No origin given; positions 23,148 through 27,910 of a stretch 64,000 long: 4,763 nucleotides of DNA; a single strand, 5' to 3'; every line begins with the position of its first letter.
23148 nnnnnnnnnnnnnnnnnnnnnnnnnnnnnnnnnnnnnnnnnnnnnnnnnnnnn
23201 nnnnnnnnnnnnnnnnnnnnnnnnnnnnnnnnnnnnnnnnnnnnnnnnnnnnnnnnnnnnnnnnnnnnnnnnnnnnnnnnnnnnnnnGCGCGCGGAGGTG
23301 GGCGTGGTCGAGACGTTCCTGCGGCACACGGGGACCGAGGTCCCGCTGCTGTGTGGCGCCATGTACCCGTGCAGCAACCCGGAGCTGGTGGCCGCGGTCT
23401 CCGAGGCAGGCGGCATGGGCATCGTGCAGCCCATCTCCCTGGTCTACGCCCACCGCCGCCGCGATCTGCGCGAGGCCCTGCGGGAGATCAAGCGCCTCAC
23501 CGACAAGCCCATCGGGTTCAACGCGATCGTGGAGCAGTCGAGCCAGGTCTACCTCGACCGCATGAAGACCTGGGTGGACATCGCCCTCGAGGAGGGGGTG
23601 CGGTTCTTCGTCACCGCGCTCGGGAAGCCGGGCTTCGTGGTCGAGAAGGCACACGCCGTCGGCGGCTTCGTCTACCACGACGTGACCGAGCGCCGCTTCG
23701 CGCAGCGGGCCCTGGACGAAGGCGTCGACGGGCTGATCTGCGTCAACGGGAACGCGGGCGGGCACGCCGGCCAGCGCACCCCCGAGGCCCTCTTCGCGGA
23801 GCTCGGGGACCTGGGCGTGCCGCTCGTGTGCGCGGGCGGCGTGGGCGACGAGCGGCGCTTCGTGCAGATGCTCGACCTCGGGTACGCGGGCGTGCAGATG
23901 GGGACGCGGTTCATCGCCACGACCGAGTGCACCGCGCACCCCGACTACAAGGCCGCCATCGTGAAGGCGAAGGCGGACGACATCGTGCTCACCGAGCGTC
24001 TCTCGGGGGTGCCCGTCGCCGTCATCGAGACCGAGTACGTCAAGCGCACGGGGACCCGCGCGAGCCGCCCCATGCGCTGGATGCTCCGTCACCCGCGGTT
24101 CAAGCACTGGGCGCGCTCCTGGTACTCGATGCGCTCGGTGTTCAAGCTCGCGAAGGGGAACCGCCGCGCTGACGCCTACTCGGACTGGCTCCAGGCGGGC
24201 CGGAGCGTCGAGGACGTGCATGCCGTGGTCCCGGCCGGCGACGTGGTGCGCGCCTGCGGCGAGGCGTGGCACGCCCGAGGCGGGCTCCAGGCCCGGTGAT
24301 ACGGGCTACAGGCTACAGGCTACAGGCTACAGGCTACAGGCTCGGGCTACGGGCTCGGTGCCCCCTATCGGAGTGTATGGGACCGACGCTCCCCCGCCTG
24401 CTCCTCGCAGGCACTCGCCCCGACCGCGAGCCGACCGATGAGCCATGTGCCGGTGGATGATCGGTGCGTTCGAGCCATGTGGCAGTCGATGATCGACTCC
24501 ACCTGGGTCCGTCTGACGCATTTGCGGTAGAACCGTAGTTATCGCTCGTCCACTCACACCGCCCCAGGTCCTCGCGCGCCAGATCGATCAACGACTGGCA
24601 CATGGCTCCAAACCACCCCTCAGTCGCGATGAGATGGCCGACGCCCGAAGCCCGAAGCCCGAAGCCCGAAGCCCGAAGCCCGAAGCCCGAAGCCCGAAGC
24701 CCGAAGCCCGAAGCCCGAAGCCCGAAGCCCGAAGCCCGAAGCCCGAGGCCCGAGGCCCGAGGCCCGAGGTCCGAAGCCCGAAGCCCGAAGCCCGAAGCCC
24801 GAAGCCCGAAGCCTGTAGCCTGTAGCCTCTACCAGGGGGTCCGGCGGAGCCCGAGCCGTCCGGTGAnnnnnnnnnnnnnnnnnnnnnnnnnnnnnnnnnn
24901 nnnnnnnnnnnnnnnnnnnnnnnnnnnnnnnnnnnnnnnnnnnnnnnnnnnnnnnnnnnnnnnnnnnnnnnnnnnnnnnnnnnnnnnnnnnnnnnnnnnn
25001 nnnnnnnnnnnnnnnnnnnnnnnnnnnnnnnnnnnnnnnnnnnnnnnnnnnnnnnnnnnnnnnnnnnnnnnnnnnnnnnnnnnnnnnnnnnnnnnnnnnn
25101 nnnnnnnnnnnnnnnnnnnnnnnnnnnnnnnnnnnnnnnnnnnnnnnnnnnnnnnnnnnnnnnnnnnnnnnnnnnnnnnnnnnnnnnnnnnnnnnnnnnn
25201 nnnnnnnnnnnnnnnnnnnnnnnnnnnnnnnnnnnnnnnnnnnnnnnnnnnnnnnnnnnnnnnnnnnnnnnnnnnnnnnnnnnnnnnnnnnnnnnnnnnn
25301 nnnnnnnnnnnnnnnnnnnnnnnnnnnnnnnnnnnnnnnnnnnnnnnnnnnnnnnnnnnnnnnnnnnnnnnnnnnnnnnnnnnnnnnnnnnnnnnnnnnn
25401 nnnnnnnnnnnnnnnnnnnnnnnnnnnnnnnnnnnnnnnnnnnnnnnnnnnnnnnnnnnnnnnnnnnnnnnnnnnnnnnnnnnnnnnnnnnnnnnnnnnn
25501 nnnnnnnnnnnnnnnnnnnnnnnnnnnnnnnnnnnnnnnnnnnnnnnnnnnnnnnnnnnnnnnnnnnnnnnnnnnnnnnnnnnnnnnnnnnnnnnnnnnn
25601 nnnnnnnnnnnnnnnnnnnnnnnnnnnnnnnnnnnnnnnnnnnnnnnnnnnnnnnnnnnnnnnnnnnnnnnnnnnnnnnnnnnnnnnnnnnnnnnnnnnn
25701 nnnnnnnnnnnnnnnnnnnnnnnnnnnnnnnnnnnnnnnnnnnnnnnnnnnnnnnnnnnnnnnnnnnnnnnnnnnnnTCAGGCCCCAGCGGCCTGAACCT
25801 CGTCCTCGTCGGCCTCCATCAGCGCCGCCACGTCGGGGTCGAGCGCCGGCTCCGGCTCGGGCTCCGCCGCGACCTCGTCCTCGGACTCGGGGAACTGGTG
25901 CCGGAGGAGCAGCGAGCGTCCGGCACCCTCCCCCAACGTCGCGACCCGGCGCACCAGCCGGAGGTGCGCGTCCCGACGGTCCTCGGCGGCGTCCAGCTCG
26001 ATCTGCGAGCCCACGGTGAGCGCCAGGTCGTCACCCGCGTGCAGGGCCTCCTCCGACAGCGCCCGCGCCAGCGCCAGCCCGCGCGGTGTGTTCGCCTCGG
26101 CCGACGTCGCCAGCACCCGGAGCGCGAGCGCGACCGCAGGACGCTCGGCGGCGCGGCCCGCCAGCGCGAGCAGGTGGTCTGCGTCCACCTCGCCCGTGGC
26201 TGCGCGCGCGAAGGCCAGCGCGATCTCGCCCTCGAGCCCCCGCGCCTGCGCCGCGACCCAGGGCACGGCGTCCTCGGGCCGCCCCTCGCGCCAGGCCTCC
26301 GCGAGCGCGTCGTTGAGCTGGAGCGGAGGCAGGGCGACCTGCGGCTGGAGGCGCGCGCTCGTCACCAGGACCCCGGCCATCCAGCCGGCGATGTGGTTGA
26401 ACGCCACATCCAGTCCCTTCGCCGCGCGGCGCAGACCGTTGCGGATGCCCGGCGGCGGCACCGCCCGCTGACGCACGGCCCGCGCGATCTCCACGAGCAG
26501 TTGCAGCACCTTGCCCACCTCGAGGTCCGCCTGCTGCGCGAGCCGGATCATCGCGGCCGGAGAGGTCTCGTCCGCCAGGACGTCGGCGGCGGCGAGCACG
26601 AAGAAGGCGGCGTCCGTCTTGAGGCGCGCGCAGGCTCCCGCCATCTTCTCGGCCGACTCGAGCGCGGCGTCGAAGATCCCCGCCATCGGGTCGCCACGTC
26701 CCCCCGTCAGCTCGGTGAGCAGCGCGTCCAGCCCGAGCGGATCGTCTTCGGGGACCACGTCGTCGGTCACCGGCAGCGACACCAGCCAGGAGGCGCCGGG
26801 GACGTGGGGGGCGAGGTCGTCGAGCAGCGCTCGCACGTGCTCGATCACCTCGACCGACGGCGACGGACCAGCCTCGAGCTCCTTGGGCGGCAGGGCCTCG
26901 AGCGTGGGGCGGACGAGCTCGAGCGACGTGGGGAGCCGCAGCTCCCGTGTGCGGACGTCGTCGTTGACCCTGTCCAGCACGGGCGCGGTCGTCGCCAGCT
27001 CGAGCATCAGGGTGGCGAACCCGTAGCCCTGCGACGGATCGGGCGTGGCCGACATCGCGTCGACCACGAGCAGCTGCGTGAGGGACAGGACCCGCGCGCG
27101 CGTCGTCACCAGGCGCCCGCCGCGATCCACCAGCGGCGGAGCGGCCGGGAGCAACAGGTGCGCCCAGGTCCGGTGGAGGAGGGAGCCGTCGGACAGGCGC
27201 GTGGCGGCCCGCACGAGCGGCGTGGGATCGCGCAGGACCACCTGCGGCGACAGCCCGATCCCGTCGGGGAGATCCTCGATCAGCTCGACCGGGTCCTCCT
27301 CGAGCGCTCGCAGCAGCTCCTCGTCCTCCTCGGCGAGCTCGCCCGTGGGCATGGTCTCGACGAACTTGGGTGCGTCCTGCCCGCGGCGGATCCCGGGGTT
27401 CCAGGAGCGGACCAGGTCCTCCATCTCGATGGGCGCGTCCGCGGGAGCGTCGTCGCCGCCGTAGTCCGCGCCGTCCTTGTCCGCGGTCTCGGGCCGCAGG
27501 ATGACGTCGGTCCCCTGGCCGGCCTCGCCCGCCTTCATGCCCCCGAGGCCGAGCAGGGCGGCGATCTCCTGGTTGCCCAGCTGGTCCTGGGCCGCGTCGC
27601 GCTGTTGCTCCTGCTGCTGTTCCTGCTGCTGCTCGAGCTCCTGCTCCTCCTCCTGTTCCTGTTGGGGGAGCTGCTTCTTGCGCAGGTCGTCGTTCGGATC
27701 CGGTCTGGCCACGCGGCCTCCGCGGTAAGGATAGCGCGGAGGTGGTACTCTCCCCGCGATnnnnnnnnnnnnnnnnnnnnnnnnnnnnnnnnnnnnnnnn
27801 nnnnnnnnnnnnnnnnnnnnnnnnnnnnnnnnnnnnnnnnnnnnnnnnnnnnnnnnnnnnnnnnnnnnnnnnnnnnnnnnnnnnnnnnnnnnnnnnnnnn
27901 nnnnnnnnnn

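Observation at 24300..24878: Perfect 23-copy heptanucleotide VNTR (CCCGAAG)n bracketed by inverted (GGCTACA)n arrays, upstream of a ubiquitin-like/zinc-ribbon membrane protein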

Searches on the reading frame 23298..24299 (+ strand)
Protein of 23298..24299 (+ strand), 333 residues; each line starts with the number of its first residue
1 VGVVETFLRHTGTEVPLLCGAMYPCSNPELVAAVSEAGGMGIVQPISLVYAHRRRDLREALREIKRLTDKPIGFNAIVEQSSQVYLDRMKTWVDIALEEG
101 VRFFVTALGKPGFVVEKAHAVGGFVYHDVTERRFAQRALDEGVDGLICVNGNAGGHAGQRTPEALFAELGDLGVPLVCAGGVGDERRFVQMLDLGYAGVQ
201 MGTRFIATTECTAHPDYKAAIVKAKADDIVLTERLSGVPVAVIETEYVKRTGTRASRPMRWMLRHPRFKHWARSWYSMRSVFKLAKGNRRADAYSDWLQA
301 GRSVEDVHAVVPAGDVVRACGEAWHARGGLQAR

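Call 9: search_protein_families(library=pfam, proteins=[window:23298-24299:+], max_evalue=0.01)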
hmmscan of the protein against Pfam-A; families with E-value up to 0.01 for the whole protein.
window:23298-24299:+ (333 aa): 2 families
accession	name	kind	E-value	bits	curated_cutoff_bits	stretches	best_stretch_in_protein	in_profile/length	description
PF03060.21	NMO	-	3.5e-40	138.9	28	1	12-317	9-325/331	Nitronate monooxygenase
PF05690.20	ThiG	-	0.0024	17.7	23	1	133-205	135-207/247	Thiazole biosynthesis protein ThiG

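Call 15: find_encoding_contigs(protein=window:23298-24299:+, flank=3000, max_places=10)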
Protein window:23298-24299:+ (333 aa): no gene with exactly this product is on record in the collection.

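Call 45: list_cluster_members(proteins=[window:24634-24822:+, window:23298-24296:+, window:24879-25793:+])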
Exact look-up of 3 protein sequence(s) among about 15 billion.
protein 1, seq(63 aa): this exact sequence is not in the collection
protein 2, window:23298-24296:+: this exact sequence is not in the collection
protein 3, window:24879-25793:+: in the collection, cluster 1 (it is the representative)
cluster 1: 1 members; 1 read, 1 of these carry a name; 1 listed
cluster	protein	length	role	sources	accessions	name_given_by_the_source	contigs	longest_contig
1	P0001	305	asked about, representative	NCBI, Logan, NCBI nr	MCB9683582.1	MAG: hypothetical protein H6735_00915 [Alphaproteobacteria bacterium] | hypothetical protein [Alphaproteobacteria bacterium]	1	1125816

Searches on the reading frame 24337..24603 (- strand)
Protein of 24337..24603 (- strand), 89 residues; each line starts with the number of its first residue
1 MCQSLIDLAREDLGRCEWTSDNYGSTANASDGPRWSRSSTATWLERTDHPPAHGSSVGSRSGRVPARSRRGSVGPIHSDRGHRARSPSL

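Call 50: find_homologous_proteins(query=window:24337-24603:-, max_evalue=0.01)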
Query window:24337-24603:-: 6 candidates shared short words with the query, none scored E <= 0.01.

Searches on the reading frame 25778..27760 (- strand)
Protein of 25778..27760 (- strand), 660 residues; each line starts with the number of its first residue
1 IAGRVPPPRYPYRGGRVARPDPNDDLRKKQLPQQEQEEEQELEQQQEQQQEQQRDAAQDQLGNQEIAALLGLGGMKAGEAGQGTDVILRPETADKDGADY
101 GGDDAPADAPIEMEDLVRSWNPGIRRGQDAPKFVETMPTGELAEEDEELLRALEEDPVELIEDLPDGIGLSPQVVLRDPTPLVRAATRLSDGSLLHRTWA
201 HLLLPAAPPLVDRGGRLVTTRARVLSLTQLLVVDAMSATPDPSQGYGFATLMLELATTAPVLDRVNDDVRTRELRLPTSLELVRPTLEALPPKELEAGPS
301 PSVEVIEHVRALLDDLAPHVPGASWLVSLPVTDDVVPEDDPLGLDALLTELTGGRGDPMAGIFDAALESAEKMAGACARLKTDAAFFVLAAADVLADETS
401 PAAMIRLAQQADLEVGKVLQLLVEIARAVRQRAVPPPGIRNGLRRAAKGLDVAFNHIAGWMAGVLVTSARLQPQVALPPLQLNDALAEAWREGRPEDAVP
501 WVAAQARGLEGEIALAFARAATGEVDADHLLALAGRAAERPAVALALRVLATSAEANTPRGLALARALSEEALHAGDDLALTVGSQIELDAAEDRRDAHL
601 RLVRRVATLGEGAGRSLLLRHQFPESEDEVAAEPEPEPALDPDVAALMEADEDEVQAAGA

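Call 62: find_homologous_proteins(query=window:25778-27760:-)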
Query window:25778-27760:- (660 aa): 25 proteins with E <= 0.001 among 8000 candidates.
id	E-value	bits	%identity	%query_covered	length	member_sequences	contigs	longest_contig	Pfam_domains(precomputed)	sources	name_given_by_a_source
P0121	3.6e-214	731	61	93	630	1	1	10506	-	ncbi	-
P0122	6.7e-112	393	42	85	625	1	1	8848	-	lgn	-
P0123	2.2e-104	369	44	80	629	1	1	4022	-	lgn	-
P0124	2.3e-102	362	41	92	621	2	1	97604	-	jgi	jgi:hypothetical protein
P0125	6.4e-102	361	41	86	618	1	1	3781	-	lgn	-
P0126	1.7e-101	359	42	86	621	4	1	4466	-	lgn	-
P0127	9.2e-101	357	42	92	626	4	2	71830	-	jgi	jgi:hypothetical protein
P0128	2.1e-97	346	42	77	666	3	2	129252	-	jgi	jgi:hypothetical protein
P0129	1.2e-96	343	39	88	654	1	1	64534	-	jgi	jgi:hypothetical protein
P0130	2.5e-89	319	41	76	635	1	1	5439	-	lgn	-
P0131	1.2e-88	317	41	77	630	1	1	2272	-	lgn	-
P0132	1.1e-83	300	40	74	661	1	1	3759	-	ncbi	-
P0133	1.6e-81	293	37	86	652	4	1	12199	-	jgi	-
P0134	2.2e-77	279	36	87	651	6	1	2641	-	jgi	-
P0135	1.5e-76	277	37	76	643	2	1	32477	-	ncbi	-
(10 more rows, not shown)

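Call 63: find_encoding_contigs(protein=P0121, flank=5000, max_places=3)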
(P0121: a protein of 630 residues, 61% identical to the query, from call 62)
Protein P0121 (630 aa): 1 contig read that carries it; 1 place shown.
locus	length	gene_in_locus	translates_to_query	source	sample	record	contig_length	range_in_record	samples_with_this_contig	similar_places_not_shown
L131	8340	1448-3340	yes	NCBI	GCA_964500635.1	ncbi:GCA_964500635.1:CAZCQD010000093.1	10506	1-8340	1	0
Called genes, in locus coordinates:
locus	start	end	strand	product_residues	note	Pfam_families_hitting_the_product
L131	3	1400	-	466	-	?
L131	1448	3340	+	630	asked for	-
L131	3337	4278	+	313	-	PF13449:Phytase-like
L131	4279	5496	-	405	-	PF00083:Sugar_tr, PF07690:MFS_1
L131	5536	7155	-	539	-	PF05935:Arylsulfotrans, PF14269:Arylsulfotran_2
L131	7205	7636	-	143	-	-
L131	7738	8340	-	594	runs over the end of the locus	-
